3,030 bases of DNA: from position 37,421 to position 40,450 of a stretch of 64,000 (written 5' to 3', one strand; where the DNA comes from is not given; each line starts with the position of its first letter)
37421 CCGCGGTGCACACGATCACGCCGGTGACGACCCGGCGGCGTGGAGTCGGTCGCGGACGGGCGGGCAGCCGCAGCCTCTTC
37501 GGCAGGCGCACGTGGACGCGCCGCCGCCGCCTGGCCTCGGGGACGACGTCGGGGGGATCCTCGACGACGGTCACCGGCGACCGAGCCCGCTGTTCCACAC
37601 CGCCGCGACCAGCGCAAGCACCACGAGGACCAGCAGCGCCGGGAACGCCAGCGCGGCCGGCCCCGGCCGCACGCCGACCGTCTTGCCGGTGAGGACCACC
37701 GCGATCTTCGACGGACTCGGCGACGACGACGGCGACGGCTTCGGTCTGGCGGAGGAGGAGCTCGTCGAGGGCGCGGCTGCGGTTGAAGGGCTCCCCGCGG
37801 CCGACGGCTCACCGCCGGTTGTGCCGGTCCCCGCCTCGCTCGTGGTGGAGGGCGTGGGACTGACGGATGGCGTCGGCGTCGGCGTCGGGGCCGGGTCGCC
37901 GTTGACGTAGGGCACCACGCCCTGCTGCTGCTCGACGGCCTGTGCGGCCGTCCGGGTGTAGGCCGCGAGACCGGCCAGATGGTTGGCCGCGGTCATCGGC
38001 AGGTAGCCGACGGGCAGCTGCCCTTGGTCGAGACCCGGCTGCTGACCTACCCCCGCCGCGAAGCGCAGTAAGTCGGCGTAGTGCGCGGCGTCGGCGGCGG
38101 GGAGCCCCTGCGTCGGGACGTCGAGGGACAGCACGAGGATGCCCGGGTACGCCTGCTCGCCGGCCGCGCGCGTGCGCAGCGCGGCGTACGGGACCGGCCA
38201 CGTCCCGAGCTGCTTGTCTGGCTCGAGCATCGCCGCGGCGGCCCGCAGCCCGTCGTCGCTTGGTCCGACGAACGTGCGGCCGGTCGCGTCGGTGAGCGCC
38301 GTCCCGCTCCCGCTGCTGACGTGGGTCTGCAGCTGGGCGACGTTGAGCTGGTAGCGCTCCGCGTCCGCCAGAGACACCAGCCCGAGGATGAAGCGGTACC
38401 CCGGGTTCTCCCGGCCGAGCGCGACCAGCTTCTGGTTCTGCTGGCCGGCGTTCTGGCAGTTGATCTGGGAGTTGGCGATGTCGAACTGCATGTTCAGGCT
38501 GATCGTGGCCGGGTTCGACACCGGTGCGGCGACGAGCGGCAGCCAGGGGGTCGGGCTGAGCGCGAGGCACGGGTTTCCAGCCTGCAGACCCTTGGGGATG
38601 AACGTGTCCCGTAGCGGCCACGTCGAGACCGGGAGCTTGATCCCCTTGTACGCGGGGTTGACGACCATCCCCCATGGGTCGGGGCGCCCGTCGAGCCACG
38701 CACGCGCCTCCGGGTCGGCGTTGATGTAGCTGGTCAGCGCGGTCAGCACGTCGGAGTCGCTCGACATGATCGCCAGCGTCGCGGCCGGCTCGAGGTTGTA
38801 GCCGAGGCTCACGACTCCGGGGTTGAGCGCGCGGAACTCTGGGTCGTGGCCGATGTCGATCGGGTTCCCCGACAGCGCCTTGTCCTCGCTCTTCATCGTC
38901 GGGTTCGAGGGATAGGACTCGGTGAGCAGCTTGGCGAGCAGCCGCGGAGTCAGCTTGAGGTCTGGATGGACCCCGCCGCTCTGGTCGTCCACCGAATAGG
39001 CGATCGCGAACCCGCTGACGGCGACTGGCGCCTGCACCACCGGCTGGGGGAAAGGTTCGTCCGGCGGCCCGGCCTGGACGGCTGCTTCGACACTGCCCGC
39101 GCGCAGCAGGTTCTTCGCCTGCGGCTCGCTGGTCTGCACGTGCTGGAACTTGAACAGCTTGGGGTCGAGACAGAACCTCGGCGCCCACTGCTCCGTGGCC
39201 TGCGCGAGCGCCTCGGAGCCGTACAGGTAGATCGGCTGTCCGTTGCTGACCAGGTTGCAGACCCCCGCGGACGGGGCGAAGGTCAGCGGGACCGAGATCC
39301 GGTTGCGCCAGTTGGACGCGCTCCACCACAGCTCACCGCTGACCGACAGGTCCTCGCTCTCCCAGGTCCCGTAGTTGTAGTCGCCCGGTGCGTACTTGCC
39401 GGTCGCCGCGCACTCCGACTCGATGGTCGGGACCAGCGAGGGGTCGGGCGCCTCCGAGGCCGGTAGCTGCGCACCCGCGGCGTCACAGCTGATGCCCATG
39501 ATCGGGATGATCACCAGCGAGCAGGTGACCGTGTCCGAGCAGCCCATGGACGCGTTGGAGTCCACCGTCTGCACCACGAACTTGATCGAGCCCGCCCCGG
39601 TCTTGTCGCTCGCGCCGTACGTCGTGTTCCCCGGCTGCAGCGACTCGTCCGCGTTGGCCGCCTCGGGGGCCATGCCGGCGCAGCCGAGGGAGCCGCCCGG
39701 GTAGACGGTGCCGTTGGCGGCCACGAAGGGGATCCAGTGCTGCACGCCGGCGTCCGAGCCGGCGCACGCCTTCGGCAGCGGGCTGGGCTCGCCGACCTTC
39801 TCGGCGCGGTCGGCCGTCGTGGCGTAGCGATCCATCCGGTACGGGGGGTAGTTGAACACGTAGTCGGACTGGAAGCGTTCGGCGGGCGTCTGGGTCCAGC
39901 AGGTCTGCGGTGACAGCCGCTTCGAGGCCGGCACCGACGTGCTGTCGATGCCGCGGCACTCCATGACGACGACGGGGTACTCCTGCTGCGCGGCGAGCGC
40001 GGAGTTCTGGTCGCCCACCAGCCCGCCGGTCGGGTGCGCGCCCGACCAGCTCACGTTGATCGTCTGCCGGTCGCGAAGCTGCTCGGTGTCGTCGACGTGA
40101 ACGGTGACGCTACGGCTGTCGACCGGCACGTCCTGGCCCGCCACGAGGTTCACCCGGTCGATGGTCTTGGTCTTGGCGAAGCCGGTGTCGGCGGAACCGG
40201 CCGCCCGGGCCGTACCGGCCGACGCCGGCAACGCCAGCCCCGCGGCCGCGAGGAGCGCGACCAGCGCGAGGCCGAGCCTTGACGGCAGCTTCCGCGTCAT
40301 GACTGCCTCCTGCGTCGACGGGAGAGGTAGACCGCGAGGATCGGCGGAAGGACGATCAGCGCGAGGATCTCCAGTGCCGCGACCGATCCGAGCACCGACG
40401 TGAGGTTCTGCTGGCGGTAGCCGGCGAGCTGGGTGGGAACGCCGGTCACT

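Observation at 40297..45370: Non-canonical phosphate-transporter operon: order pstB-pstC-pstA-pstS with overlapping start/stop codons, preceded by an unknown small ORF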

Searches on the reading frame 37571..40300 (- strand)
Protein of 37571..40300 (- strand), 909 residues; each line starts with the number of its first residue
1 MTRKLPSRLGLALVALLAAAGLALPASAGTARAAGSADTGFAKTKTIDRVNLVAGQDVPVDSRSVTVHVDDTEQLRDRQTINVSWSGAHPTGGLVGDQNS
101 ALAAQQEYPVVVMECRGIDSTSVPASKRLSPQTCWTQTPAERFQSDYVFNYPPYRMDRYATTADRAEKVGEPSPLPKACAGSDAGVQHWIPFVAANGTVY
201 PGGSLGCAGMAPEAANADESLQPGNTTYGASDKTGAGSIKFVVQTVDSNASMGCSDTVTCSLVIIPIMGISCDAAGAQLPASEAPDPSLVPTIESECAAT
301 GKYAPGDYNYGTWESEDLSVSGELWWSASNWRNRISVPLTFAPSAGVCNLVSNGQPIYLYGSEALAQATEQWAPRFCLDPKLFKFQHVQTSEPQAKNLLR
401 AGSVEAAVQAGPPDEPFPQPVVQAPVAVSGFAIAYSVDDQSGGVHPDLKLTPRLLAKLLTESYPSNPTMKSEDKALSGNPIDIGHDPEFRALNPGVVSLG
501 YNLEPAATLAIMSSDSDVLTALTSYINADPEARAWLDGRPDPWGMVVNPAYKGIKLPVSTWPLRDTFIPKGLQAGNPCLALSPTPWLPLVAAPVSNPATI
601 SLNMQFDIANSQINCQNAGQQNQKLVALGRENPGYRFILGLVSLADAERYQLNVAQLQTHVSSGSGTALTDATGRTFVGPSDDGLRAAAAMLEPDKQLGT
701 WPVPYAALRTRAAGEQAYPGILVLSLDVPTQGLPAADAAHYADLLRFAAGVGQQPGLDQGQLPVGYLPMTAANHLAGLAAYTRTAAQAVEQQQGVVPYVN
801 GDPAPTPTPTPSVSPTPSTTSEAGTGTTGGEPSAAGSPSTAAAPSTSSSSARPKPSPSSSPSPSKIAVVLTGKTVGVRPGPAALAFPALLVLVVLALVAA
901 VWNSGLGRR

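Call 4: search_protein_families(library=pfam, proteins=[window:37571-40300:-], max_evalue=0.01)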
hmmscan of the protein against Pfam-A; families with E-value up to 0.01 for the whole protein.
window:37571-40300:- (909 aa): 1 family
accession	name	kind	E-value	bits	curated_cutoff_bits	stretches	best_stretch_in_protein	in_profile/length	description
PF12849.12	PBP_like_2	-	0.0044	17.2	27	0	361-459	16-116/267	PBP superfamily domain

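Call 5: search_protein_families(library=ncbifam, proteins=[window:37571-40300:-], max_evalue=0.01)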
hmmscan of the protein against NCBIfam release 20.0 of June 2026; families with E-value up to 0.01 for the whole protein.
window:37571-40300:- (909 aa): 0 families

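Call 10: find_homologous_proteins(query=window:37571-40300:-)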
Query window:37571-40300:- (909 aa): 1333 proteins with E <= 0.001 among 8000 candidates; the best 120 are listed.
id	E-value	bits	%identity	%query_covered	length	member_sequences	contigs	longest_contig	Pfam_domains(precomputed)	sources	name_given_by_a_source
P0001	0.0e+0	2035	100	100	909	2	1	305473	-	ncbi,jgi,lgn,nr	ncbi:MAG TPA: hypothetical protein VMI11_09900 [Actinomycetes bacterium]|nr:hypothetical protein [Ac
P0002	0.0e+0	1123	65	83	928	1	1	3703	-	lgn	-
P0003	0.0e+0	1114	65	83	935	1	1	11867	-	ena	-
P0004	0.0e+0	1103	58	98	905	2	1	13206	-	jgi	jgi:hypothetical protein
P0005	0.0e+0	1099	58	99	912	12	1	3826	-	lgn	-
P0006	0.0e+0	1094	65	83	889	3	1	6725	-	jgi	jgi:hypothetical protein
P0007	0.0e+0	1089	62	85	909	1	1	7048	-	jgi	jgi:hypothetical protein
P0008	0.0e+0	1086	60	86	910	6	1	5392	-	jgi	jgi:hypothetical protein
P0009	0.0e+0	1084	62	85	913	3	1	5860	-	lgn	-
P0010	0.0e+0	1082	62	83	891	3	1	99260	-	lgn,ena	-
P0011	0.0e+0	1076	59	96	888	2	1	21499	-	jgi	jgi:hypothetical protein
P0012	0.0e+0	1066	60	86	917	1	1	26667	-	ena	-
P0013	0.0e+0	1065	59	87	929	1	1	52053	-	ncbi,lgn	-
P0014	0.0e+0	1063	59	89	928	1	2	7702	-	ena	-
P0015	0.0e+0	1058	56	100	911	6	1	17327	-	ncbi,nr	ncbi:MAG: hypothetical protein QOG01_1472 [Pseudonocardiales bacterium]|nr:hypothetical protein [Pse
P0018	0.0e+0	1052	56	96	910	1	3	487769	-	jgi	jgi:hypothetical protein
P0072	4.0e-288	977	56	89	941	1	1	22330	-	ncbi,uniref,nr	ncbi:hypothetical protein [Jatrophihabitans sp.]|uniref:hypothetical protein n=1 Tax=Jatrophihabitan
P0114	2.2e-268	911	51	100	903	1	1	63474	-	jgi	jgi:hypothetical protein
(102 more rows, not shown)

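Call 11: find_encoding_contigs(protein=P0018, flank=10000, max_places=2)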
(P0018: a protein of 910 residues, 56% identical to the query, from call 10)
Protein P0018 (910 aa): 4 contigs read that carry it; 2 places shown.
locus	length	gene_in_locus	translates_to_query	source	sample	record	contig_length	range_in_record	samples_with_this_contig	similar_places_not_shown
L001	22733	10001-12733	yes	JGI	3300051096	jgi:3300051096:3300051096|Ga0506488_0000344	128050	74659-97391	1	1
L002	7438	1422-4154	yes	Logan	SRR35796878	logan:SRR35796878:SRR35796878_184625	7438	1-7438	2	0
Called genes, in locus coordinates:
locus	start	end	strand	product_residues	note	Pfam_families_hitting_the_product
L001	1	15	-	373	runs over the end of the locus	PF02322:Cyt_bd_oxida_II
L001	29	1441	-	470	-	PF01654:Cyt_bd_oxida_I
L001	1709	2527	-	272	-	PF07885:Ion_trans_2, PF02254:TrkA_N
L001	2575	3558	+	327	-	PF00881:Nitroreductase (faint)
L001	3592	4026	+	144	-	PF00582:Usp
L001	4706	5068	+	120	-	PF07411:DUF1508 (faint)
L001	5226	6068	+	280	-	PF00005:ABC_tran, PF13304:AAA_21 (faint)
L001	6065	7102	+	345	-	PF00528:BPD_transp_1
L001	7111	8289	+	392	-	PF00528:BPD_transp_1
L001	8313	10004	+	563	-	PF12849:PBP_like_2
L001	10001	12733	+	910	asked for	-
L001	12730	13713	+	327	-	PF04203:Sortase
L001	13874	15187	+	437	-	PF12849:PBP_like_2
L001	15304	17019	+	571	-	PF16640:Big_3_5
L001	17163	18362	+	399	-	-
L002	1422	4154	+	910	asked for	-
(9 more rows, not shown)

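Call 12: find_encoding_contigs(protein=P0072, flank=10000, max_places=2)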
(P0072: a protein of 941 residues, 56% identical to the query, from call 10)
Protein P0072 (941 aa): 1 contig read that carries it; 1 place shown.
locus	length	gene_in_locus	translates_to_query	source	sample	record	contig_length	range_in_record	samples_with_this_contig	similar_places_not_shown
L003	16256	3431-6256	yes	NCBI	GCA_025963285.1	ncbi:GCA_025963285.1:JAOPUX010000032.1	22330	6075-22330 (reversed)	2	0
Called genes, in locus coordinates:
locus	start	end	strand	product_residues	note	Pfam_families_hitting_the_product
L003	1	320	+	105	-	?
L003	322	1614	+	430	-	PF00528:BPD_transp_1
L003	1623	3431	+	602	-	-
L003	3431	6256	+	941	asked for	-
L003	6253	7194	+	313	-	PF04203:Sortase (weak)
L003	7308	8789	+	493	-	-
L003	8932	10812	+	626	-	PF16640:Big_3_5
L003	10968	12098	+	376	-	-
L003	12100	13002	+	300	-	-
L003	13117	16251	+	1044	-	PF16640:Big_3_5, PF25850:PelX_Ig (faint), PF16640:Big_3_5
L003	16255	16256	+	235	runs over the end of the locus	-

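Call 13: find_encoding_contigs(protein=P0114, flank=10000, max_places=2)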
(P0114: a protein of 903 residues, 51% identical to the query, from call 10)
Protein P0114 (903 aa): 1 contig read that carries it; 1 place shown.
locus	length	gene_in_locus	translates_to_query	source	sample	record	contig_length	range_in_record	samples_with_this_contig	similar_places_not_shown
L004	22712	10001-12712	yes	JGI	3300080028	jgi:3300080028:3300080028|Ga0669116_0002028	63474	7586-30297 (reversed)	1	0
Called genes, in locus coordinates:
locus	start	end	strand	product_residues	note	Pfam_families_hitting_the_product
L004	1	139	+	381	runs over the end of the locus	PF12849:PBP_like_2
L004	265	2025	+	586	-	PF16640:Big_3_5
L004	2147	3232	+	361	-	-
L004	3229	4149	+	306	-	-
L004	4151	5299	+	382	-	PF16640:Big_3_5, PF25850:PelX_Ig (faint), PF16640:Big_3_5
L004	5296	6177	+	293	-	PF00005:ABC_tran, PF02463:SMC_N (weak), PF13304:AAA_21 (weak)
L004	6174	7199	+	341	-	PF00528:BPD_transp_1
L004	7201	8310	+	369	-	PF00528:BPD_transp_1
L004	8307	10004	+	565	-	PF12849:PBP_like_2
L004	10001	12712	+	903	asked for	-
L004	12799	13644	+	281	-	PF04203:Sortase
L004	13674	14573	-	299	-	PF00293:NUDIX, PF00300:His_Phos_1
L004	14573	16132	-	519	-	PF01928:CYTH, PF05235:CHAD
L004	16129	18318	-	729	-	PF13089:PP_kinase_N, PF02503:PP_kinase, PF17941:PP_kinase_C_1, PF13091:PLDc_2 (faint), PF13090:PP_kinase_C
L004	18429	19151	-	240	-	PF00072:Response_reg, PF00486:Trans_reg_C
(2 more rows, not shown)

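Call 19: find_related_loci(query=A1, collection=genome_contigs, flank=10000)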
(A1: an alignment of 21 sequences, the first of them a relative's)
Query A1 (909 aa) in genome_contigs; peptide patterns used: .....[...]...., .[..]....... (x = any residue, [..] = any of these).
182 stretches matched a pattern; 152 encode a relative of the query (tblastn E <= 1e-3); the best 80 are kept; 80 distinct loci.
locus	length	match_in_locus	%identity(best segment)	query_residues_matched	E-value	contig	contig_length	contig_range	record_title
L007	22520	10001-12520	60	1-857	0e+0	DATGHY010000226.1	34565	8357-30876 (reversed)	MAG TPA_asm: Actinomycetota bacterium isolate SMAG_U9793 k141_1906622, whole genome shotgun sequence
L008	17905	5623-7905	62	36-794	0e+0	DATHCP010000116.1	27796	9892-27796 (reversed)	MAG TPA_asm: Actinomycetota bacterium isolate SMAG_U12370 k141_902837, whole genome shotgun sequence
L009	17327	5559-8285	57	8-907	0e+0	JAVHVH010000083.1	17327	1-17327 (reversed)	MAG: Pseudonocardiales bacterium isolate BP_212 scaffold_1675979, whole genome shotgun sequence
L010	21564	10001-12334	61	25-801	0e+0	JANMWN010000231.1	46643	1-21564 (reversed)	MAG: Sporichthyaceae bacterium isolate OTE_88_metabat_272 OTE_88_k141_2543771, whole genome shotgun sequence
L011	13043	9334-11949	57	33-908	0e+0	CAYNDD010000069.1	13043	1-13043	MAG TPA_asm: uncultured Frankiaceae bacterium isolate binchicken_co54_360 genome assembly, contig: NODE_8606_length_1304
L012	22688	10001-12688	55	9-907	0e+0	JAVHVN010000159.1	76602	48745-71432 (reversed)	MAG: Pseudonocardiales bacterium isolate BP_218 scaffold_4903369, whole genome shotgun sequence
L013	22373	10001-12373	59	11-801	0e+0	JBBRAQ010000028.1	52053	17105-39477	MAG: Candidatus Nanopelagicales bacterium isolate Co_metawrap_2304 Cmw_2304_k141_22728774_length_52053_cov_18.9986, whol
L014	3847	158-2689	55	3-801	0e+0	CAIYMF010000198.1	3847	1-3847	uncultured bacterium isolate LJ_bin-5001 genome assembly, contig: bin-5001:198/353, whole genome shotgun sequence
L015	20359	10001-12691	51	9-901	0e+0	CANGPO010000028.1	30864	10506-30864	MAG: Actinobacteria bacterium isolate Jr-7aug17-86 genome assembly, contig: Jr-7aug17-C2207, whole genome shotgun sequen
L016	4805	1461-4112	54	14-895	0e+0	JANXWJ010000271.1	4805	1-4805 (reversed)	MAG: Candidatus Nanopelagicales bacterium isolate GL140_1_metabat_73 GL140_1_k141_2107093, whole genome shotgun sequence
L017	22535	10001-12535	55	10-801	0e+0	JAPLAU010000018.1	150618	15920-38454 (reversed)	MAG: Actinomycetota bacterium isolate LacPavin_0818_WC45_MAG_62_14 LacPavin_0818_WC45_scaffold_11890, whole genome shotg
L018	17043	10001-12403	56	41-837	0e+0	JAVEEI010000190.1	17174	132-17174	MAG: Frankiaceae bacterium isolate BP_197 scaffold_2627221, whole genome shotgun sequence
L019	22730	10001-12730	54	1-909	0e+0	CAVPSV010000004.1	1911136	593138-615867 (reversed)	MAG: uncultured Actinomycetota bacterium isolate MFD09671.bin.2.2 genome assembly, contig: contig_7990, whole genome sho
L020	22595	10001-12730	51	4-901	0e+0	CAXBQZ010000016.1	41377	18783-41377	MAG TPA_asm: uncultured bacterium isolate SRR1793862_binner23_Refined_12 genome assembly, contig: ERZ2944670.77, whole g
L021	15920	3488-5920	56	3-808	0e+0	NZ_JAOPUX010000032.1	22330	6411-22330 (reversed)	MAG: Jatrophihabitans sp. isolate RYN_133 scaffold_2346642, whole genome shotgun sequence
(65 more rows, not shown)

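Call 52: predict_structure(alignment_id=A1)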
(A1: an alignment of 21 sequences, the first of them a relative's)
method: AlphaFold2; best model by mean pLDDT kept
length: 909 residues; sequences in the alignment: 21
mean_pLDDT: 66.3   pTM: 0.55
mean pLDDT of the five models: 66.3, 65.8, 60.4, 60.2, 56.1
residues with pLDDT >= 90: 154; 70-90: 312; 50-70: 200; < 50: 243
segments of 3 or more residues with pLDDT < 50: 1-15, 17-38, 91-107, 147-152, 182-184, 203-205, 215-224, 299-322, 512-514, 574-632, 808-884, 907-909
pLDDT, mean of each block of 10 residues (from residue 1): 36 46 32 39 86 66 87 76 79 35 45 89 87 76 56 63 70 62 58 77 55 44 58 73 72 83 83 66 69 58 30 31 69 90 59 65 71 65 64 69 77 77 91 85 85 92 78 84 91 82 68 65 91 95 91 75 55 44 31 33 33 37 33 65 77 88 82 91 93 86 90 93 92 86 87 68 84 90 94 88 56 36 32 27 29 29 28 26 54 77 55
secondary structure, 60 per line:
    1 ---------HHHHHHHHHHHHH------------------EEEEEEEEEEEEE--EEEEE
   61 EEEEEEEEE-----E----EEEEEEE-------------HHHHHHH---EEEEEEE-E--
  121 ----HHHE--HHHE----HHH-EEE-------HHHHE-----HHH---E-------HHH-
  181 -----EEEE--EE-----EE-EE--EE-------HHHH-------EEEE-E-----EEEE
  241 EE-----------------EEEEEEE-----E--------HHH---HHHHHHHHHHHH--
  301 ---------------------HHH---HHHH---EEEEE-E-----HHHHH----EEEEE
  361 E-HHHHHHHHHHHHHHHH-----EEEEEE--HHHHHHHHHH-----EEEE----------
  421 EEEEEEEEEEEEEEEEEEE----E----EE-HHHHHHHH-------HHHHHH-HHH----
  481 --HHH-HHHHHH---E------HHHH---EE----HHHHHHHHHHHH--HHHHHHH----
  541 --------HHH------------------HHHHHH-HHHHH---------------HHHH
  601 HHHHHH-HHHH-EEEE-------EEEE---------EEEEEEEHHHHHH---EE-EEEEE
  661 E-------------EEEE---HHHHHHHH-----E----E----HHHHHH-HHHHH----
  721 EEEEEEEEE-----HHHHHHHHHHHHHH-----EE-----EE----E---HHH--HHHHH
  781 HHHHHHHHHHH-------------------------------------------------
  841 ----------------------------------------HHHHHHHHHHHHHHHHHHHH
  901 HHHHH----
elements in order (helices of 4 or more, strands of 3 or more residues): H10-22 E41-53 E56-69 E80-86 H100-106 E110-116 E143-145 H153-156 E186-189 H215-218 E226-229 E237-242 E260-266 H287-298 H328-331 E335-339 H347-351 E356-361 H363-378 E384-389 H392-401 E407-410 E421-439 H452-459 H467-472 H487-492 H503-506 H516-527 H530-536 H570-575 H577-581 H597-606 H608-611 E613-616 E624-627 E637-643 H644-649 E656-661 E675-678 H682-689 H705-710 H712-716 E721-729 H735-748 H776-791 H881-905
